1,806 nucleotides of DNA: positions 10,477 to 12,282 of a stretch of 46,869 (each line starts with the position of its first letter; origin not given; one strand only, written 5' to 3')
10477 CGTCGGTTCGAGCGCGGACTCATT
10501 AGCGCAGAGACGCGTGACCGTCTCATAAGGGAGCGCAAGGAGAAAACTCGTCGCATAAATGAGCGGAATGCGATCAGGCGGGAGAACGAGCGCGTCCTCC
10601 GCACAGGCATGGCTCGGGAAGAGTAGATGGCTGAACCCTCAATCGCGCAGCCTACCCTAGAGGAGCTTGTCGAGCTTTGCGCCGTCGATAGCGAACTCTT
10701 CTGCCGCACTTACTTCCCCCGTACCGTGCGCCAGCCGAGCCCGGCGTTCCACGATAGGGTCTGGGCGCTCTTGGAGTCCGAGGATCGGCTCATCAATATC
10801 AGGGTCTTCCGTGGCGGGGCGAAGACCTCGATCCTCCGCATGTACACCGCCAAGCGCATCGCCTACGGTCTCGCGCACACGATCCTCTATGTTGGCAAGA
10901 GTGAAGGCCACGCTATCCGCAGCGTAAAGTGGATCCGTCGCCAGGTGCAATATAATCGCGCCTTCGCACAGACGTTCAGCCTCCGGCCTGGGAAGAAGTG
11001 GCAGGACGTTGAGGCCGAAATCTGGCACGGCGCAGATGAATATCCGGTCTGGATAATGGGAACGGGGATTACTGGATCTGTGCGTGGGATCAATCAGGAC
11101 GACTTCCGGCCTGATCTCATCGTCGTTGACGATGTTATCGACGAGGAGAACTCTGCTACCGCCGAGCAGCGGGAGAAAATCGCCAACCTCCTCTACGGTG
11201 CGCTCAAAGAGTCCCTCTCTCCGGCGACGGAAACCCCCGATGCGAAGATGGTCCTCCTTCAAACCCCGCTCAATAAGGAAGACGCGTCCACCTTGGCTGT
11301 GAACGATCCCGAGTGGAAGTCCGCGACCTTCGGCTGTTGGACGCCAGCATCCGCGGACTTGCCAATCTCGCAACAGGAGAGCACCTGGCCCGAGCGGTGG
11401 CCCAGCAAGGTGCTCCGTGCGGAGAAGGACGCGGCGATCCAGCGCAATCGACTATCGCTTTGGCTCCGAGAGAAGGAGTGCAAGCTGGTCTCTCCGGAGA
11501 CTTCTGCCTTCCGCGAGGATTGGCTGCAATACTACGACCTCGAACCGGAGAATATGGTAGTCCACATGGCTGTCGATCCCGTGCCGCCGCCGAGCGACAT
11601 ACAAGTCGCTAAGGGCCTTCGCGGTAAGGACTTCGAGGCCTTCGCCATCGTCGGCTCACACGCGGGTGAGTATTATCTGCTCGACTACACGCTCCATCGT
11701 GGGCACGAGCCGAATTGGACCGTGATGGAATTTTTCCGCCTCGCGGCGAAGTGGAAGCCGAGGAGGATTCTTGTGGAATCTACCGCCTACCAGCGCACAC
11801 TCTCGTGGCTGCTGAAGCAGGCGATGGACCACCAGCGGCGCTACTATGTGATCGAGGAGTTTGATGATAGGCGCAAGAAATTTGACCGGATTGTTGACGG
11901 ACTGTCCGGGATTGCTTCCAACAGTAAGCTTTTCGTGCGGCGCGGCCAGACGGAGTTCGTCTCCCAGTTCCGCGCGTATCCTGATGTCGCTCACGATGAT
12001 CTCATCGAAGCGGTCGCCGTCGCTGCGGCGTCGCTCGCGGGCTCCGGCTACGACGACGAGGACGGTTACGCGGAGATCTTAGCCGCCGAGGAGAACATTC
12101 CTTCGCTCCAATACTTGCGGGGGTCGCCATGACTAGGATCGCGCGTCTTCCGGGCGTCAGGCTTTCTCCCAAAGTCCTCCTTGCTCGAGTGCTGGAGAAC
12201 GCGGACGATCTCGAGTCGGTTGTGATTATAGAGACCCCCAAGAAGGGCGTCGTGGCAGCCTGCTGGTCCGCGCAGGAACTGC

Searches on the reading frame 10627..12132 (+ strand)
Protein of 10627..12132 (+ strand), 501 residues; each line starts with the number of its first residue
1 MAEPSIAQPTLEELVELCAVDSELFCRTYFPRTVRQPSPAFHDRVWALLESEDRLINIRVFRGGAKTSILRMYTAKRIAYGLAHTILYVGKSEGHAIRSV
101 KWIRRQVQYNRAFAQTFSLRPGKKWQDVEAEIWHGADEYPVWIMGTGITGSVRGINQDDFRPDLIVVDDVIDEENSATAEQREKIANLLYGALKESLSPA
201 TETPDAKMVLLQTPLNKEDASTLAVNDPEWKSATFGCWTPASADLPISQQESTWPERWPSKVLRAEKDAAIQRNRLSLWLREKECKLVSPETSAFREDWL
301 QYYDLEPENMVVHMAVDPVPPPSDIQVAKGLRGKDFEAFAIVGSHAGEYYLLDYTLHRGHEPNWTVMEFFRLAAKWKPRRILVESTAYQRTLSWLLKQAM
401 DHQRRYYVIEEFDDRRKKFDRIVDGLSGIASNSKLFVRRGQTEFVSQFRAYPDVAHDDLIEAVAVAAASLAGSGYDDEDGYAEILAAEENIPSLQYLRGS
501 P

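Call 20: search_dna_similar(query=window:10627-12132:+, collection=phages, mode=protein, max_rows=15)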
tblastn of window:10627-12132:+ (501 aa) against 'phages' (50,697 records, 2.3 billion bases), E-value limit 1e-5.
Records with a match: 457; places in all: 457; records where one place covers at least 80% of the query: 40.
Best place of each record, by identity: <60% 457.
By first word of the organism name: Pseudomonas 176; Vibrio 70; Escherichia 62; Achromobacter 17; Erwinia 15; Pectobacterium 14; Klebsiella 11; Stenotrophomonas 10; Dinoroseobacter 7; Ruegeria 7; and 25 more.
By host as written in the record: - 98; Pseudomonas aeruginosa 80; Escherichia coli 25; Pseudomonas aeruginosa PA14 17; Pseudomonas aeruginosa ATCC 27853 12; Achromobacter xylosoxidans I2BC 12; Pseudomonas aeruginosa PAO1 11; Vibrio splendidus 9; and 98 more.
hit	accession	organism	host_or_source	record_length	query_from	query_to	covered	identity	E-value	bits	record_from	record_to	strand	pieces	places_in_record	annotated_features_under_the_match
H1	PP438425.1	Microcystis phage Mel-JY34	Microcystis elabens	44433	3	451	90%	41.8%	2e-105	351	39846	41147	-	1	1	terminase large subunit | putative endonuclease I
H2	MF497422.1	Vibrio phage vB_VspS_VS-ABTNL-3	Vibrio splendidus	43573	10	461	90%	34.7%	2e-80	278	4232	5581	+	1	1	hypothetical protein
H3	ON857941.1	Pseudomonas phage vB_PaeP_FBPa48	Pseudomonas sp.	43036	5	424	84%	24.9%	7e-10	68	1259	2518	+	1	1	terminase large subunit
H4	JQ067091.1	Pseudomonas phage PaMx32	Pseudomonas aeruginosa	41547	5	424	84%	24.7%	6e-10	68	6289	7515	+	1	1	record has no annotation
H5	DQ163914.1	Pseudomonas phage 119X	-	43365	5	424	84%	24.7%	1e-9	67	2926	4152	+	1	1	record has no annotation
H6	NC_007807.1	Pseudomonas phage 119X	Pseudomonas aeruginosa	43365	5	424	84%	24.7%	1e-9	67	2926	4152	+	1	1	119X_gp07: hypothetical protein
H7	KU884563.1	Pseudomonas phage PaMx41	Pseudomonas aeruginosa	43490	5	424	84%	24.7%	2e-9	67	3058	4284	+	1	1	putative large terminase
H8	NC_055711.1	Pseudomonas phage PaMx41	Pseudomonas aeruginosa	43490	5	424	84%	24.7%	2e-9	67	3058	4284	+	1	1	putative large terminase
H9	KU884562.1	Pseudomonas phage PaMx35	Pseudomonas aeruginosa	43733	5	424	84%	24.7%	2e-9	67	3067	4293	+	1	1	putative large terminase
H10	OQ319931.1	Pseudomonas phage 20Aug470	Pseudomonas aeruginosa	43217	5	424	84%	24.7%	2e-9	67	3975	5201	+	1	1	terminase large subunit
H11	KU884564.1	Pseudomonas phage PaMx43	Pseudomonas aeruginosa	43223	5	424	84%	24.7%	2e-9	67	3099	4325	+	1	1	putative large terminase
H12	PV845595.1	Pseudomonas phage Ph_15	Pseudomonas aeruginosa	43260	5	424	84%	24.7%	2e-9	67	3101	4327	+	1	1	putative large terminase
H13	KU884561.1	Pseudomonas phage PaMx33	Pseudomonas aeruginosa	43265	5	424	84%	24.7%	2e-9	67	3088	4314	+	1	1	putative large terminase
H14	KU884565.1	Pseudomonas phage PaMx46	Pseudomonas aeruginosa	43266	5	424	84%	24.7%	2e-9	67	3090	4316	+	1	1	putative large terminase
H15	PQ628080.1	Pseudomonas phage Neko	Pseudomonas aeruginosa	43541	5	424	84%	24.7%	2e-9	67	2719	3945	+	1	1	terminase large subunit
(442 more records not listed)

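Call 22: find_related_loci(query=window:10627-12132:+, collection=viral_contigs, flank=10000)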
Query window:10627-12132:+ (501 aa) in viral_contigs; peptide patterns used: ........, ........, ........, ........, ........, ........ (x = any residue, [..] = any of these).
14 stretches matched a pattern; 7 encode a relative of the query (tblastn E <= 1e-3); 7 distinct loci.
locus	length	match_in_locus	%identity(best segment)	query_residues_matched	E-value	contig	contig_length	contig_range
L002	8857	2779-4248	71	11-501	0e+0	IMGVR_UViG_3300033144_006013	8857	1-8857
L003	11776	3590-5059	65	13-501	0e+0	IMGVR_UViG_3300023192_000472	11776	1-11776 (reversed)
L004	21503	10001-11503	64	4-501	0e+0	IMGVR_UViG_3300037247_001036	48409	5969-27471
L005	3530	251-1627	22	28-474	3e-15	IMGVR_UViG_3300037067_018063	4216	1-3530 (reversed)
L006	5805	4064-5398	22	10-472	6e-9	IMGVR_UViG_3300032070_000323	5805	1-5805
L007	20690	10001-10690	24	144-392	2e-6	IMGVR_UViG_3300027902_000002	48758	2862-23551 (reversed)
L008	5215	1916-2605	24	144-392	2e-6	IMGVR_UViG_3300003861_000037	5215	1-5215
